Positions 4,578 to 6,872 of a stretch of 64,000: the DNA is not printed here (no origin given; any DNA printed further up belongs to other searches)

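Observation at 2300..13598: Corrinoid methyl-transfer cluster that merges a disassembled methionine synthase with two non-Pyl MttB-family methyltransferases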

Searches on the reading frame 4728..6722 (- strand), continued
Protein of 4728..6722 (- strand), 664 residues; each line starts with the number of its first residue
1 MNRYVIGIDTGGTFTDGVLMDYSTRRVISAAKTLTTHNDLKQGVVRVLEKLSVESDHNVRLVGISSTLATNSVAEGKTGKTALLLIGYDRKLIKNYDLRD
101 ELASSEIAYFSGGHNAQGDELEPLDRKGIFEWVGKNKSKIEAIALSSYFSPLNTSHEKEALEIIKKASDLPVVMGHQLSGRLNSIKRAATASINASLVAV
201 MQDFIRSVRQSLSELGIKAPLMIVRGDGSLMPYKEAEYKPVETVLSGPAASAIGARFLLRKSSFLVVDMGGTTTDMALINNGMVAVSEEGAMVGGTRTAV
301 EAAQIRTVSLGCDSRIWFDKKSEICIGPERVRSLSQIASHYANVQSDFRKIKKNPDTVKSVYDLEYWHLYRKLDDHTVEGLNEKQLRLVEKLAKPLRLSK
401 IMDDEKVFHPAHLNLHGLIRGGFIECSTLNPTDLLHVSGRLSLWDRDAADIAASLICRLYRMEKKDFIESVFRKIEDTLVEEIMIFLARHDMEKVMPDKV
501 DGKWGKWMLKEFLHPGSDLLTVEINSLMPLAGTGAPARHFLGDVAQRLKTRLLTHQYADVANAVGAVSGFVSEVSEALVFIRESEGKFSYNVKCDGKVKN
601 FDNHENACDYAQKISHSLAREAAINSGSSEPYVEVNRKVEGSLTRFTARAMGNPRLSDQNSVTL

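Call 51: search_protein_families(library=pfam, proteins=[L018:12020-12556:+, L018:12679-14439:+, L018:16145-17851:+, L018:18836-19510:+, L018:19482-20732:+, L018:20114-21019:+, L018:3064-4431:-, L018:2160-2996:-, L018:899-2221:-, L018:21119-21583:+], max_evalue=0.001)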
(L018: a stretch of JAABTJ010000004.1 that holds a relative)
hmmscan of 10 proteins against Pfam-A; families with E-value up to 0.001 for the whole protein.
L018:12020-12556:+ (178 aa): 3 families
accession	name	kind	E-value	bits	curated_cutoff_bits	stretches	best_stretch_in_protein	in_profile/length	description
PF13740.12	ACT_6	-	1.1e-14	54.6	23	1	6-59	4-57/76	ACT domain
PF01842.31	ACT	-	2e-10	40.7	27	1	97-154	1-53/66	ACT domain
PF13291.12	ACT_4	-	2.2e-07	31.9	27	0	98-132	8-42/80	ACT domain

L018:12679-14439:+ (586 aa): 4 families
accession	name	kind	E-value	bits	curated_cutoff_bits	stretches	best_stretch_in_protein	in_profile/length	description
PF14574.11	RACo_C_ter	-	6e-63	212.8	27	1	335-580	3-250/261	C-terminal domain of RACo the ASKHA domain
PF17651.6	Raco_middle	-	1.5e-49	168.2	26.8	1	170-325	2-158/163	RACo middle region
PF00111.32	Fer2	-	1.3e-08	35.1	21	1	8-81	5-77/77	2Fe-2S iron-sulfur cluster binding domain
PF13510.11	Fer2_4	-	0.00088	19.7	22.8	0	6-58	6-67/82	2Fe-2S iron-sulfur cluster binding domain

L018:16145-17851:+ (568 aa): 5 families
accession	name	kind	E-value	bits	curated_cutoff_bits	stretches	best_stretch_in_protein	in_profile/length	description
PF02826.25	2-Hacid_dh_C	-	1.7e-63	213.7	25.1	1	145-320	1-178/178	D-isomer specific 2-hydroxyacid dehydrogenase, NAD binding domain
PF00389.36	2-Hacid_dh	-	1.1e-38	132.4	24.6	1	42-352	1-134/134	D-isomer specific 2-hydroxyacid dehydrogenase, catalytic domain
PF19304.4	PGDH_inter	-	2.3e-36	124.9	27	1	364-482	2-119/119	D-3-phosphoglycerate dehydrogenase intervening domain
PF01842.31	ACT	-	5.1e-07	29.8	27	1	496-557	4-64/66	ACT domain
PF07991.19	KARI_N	-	8.7e-05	22.6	20.6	1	177-266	2-92/165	Acetohydroxy acid isomeroreductase, NADPH-binding domain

L018:18836-19510:+ (224 aa): 1 family
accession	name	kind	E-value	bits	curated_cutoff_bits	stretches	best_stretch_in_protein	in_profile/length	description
PF00119.25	ATP-synt_A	-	6.4e-53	180.3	33.9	1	27-219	2-216/217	ATP synthase A chain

L018:19482-20732:+ (416 aa): 1 family
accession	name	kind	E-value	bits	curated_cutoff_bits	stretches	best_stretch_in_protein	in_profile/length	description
PF00137.26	ATP-synt_C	-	2.9e-65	216.8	24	5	25-88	1-60/60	ATP synthase subunit C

L018:20114-21019:+ (301 aa): 1 family
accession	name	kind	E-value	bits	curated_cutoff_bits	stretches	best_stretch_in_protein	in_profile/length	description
PF00137.26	ATP-synt_C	-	4.4e-18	65.7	24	1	234-297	1-60/60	ATP synthase subunit C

L018:3064-4431:- (455 aa): 1 family
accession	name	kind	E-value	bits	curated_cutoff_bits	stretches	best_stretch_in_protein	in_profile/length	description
PF06245.16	DUF1015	-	2.6e-95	319.5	25.8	1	16-366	1-324/325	Protein of unknown function (DUF1015)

L018:2160-2996:- (278 aa): 1 family
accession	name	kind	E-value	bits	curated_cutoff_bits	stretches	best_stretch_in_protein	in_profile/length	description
PF02569.21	Pantoate_ligase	-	1.5e-102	342.8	20.7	1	2-268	10-267/268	Pantoate-beta-alanine ligase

L018:899-2221:- (440 aa): 3 families
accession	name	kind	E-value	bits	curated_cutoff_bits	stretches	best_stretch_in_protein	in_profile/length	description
PF02773.21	S-AdoMet_synt_C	-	9.7e-67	223.6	25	1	288-427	1-138/138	S-adenosylmethionine synthetase, C-terminal domain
PF02772.21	S-AdoMet_synt_M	-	2.2e-52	176.7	29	1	169-286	1-120/120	S-adenosylmethionine synthetase, central domain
PF00438.25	S-AdoMet_synt_N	-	1.2e-44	151.3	33.1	1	56-154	1-99/99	S-adenosylmethionine synthetase, N-terminal domain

L018:21119-21583:+ (154 aa): 2 families
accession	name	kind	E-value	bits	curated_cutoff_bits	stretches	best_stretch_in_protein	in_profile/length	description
PF00430.23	ATP-synt_B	-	1.2e-14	54.9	28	1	17-147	1-131/132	ATP synthase B/B' CF(0)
PF21126.3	KATNA1_MIT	-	0.00076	19.5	23.1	0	98-141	20-64/64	Katanin p60 subunit A1, MIT domain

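Call 54: search_protein_families(library=pfam, proteins=[L014:16298-17275:+, L014:12011-12496:+, L013:10459-11445:+, L015:4643-5464:-, L021:11972-12784:+, L021:12781-13839:+, L021:13843-14649:+, L012:11428-12417:-, L030:6585-8261:+, L030:9497-10921:+], max_evalue=0.001)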
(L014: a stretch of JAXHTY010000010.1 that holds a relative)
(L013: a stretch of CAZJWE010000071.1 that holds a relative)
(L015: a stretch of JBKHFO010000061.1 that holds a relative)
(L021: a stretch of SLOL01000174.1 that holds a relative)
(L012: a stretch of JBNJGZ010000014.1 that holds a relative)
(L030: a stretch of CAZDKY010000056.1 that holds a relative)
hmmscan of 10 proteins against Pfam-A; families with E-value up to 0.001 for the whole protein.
L014:16298-17275:+ (325 aa): 2 families
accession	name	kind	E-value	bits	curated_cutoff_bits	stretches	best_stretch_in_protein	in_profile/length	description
PF00294.29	PfkB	-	1.7e-51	175.8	25.8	1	42-314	12-298/302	pfkB family carbohydrate kinase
PF24993.1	GNC1_N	-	0.00032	20.9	26.3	1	143-234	34-121/134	Stalled ribosome sensor GCN1 N-terminal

L014:12011-12496:+ (161 aa): 1 family
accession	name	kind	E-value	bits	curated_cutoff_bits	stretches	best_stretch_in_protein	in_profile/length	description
PF04073.20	tRNA_edit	-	2.8e-26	92.4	25.5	1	27-147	1-122/123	Aminoacyl-tRNA editing domain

L013:10459-11445:+ (328 aa): 1 family
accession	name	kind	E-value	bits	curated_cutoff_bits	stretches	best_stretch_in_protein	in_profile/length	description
PF00294.29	PfkB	-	2.2e-48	165.6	25.8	1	59-312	34-298/302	pfkB family carbohydrate kinase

L015:4643-5464:- (273 aa): 8 families
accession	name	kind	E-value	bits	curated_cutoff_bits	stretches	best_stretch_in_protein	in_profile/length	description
PF13649.12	Methyltransf_25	-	9.8e-17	61.9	27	1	63-160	1-97/97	Methyltransferase domain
PF08241.18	Methyltransf_11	-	4.7e-12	46.8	21.2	1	64-164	1-95/95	Methyltransferase domain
PF13847.12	Methyltransf_31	-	1.5e-10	41.4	27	1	59-189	3-130/145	Methyltransferase domain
PF08242.18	Methyltransf_12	-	4.9e-10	40.4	30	1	64-162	1-98/98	Methyltransferase domain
PF13489.12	Methyltransf_23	-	2.7e-07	30.9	27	1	57-238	20-162/164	Methyltransferase domain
PF05175.20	MTS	-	6e-05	23.2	23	1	49-131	21-104/170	Methyltransferase small domain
PF08003.17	Methyltransf_9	-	0.00022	20.7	23.8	1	58-173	114-226/315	Protein of unknown function (DUF1698)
PF01209.24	Ubie_methyltran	-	0.00048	20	20.1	1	50-158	38-145/233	ubiE/COQ5 methyltransferase family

L021:11972-12784:+ (270 aa): 1 family
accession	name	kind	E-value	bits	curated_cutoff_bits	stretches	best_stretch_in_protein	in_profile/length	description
PF01497.23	Peripla_BP_2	-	4.9e-25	88.7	27.5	1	27-247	1-234/235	Periplasmic binding protein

L021:12781-13839:+ (352 aa): 1 family
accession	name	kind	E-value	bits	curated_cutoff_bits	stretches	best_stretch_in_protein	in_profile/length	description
PF01032.23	FecCD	-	5e-85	285.7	26.5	1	36-344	4-311/311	FecCD transport family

L021:13843-14649:+ (268 aa): 6 families
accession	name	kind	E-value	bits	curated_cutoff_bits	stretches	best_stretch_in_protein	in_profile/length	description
PF00005.33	ABC_tran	-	4.2e-30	105.6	25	1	20-169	1-137/137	ABC transporter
PF13304.12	AAA_21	-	6.9e-10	39.9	27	1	108-189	220-288/304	AAA domain, putative AbiEii toxin, Type IV TA system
PF02463.25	SMC_N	-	4.6e-09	36.5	40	1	32-197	26-197/220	RecF/RecN/SMC N terminal domain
PF13476.12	AAA_23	-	4.3e-05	24.7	27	1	21-51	13-40/201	AAA domain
PF09818.15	ABC_ATPase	-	0.00056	19.5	23.2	0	120-186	137-204/283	P-loop domain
PF13245.12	AAA_19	-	0.00058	20.5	25.1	0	30-186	11-117/134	AAA domain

L012:11428-12417:- (329 aa): 1 family
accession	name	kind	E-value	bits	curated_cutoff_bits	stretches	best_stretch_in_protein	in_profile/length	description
PF00188.32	CAP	-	3.9e-06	28.1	21.1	1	79-193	2-107/117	Cysteine-rich secretory protein family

L030:6585-8261:+ (558 aa): 1 family
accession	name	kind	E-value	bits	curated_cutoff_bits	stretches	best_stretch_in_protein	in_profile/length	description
PF04199.19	Cyclase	-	2.8e-55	186.9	23.1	2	304-465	1-142/142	Putative cyclase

L030:9497-10921:+ (474 aa): 4 families
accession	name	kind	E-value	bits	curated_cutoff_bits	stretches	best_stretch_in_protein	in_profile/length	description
PF13487.12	HD_5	-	1.3e-40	139.4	27.2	1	307-465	9-170/170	HD domain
PF00990.26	GGDEF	-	3.4e-31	108.6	23.8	1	141-290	2-159/161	Diguanylate cyclase, GGDEF domain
PF01966.28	HD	-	4.5e-17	62.8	22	1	315-434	4-116/116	HD domain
PF00072.30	Response_reg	-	3.7e-14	53.3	30.2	1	7-113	2-107/111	Response regulator receiver domain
